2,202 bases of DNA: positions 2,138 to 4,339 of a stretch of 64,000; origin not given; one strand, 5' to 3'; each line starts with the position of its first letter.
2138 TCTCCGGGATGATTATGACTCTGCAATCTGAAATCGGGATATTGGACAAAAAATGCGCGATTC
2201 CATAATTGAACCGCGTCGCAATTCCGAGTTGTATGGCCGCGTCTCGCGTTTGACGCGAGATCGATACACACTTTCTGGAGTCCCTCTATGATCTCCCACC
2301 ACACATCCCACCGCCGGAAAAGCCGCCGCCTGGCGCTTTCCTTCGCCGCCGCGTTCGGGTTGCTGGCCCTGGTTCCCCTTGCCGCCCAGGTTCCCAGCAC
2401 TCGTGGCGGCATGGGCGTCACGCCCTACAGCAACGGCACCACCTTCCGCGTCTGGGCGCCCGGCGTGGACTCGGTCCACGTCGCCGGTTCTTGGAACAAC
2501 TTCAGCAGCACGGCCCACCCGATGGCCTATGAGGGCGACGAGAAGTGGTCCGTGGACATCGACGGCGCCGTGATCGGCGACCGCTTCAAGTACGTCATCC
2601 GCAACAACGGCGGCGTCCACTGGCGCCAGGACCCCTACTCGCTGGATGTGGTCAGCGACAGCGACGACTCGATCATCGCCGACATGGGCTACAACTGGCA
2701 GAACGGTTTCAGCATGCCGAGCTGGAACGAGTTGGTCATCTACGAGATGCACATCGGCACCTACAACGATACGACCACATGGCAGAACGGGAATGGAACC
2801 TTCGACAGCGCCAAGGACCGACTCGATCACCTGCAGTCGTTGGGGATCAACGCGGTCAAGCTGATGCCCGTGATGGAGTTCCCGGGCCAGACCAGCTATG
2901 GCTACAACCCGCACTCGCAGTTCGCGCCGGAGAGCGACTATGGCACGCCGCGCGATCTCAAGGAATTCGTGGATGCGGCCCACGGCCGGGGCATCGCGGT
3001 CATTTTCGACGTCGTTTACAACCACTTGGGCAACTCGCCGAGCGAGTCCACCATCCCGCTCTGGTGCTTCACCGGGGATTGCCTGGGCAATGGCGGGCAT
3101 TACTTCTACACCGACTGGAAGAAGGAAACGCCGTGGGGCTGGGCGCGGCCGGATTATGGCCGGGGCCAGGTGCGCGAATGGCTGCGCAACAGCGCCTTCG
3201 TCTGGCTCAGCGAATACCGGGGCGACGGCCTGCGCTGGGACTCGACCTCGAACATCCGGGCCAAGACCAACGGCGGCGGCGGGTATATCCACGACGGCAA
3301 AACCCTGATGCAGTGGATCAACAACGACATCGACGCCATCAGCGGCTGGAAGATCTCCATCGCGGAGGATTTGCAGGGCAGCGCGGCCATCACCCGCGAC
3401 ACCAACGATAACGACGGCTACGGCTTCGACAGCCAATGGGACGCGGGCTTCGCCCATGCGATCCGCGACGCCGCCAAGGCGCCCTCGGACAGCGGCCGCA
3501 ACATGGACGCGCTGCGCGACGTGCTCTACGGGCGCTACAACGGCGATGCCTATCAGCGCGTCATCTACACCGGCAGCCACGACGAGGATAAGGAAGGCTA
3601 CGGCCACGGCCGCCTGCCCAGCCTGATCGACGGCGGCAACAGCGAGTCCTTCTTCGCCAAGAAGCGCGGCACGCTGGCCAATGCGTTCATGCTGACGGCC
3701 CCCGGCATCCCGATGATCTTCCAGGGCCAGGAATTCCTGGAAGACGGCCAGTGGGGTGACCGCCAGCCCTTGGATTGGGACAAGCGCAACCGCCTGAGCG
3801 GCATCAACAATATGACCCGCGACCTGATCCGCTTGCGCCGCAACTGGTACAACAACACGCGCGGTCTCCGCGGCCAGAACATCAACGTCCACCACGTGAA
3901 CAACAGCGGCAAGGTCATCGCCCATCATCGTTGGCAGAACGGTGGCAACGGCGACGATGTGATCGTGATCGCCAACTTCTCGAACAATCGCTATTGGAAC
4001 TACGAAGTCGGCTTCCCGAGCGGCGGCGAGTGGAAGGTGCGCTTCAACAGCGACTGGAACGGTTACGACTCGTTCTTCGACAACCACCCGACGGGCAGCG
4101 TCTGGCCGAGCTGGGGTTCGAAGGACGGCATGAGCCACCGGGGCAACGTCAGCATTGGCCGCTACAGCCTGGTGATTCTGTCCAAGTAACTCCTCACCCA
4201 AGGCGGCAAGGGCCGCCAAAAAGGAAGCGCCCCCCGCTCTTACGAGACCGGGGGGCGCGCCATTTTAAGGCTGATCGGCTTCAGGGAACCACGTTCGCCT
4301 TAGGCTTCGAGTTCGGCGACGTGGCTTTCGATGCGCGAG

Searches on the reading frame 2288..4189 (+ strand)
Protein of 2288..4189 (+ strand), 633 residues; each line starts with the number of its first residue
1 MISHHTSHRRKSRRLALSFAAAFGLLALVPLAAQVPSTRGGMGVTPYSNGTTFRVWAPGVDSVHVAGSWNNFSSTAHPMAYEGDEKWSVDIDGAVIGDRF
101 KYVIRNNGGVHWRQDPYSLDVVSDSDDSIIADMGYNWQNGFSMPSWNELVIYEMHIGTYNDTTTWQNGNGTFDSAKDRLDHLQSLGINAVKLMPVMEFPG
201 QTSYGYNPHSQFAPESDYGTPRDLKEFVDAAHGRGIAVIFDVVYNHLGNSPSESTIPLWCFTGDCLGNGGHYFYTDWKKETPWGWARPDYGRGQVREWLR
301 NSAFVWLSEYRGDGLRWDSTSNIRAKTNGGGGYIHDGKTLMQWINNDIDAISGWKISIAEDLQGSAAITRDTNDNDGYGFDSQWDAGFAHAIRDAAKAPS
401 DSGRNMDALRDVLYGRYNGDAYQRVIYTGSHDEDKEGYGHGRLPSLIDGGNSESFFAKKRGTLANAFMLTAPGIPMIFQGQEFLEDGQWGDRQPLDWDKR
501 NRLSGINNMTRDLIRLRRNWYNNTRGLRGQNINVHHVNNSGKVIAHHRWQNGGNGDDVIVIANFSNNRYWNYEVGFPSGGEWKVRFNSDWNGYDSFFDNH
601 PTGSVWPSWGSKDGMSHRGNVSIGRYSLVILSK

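Call 42: find_encoding_contigs(protein=window:2288-4189:+, flank=10000, max_places=4)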
Protein window:2288-4189:+ (633 aa): no gene with exactly this product is on record in the collection.
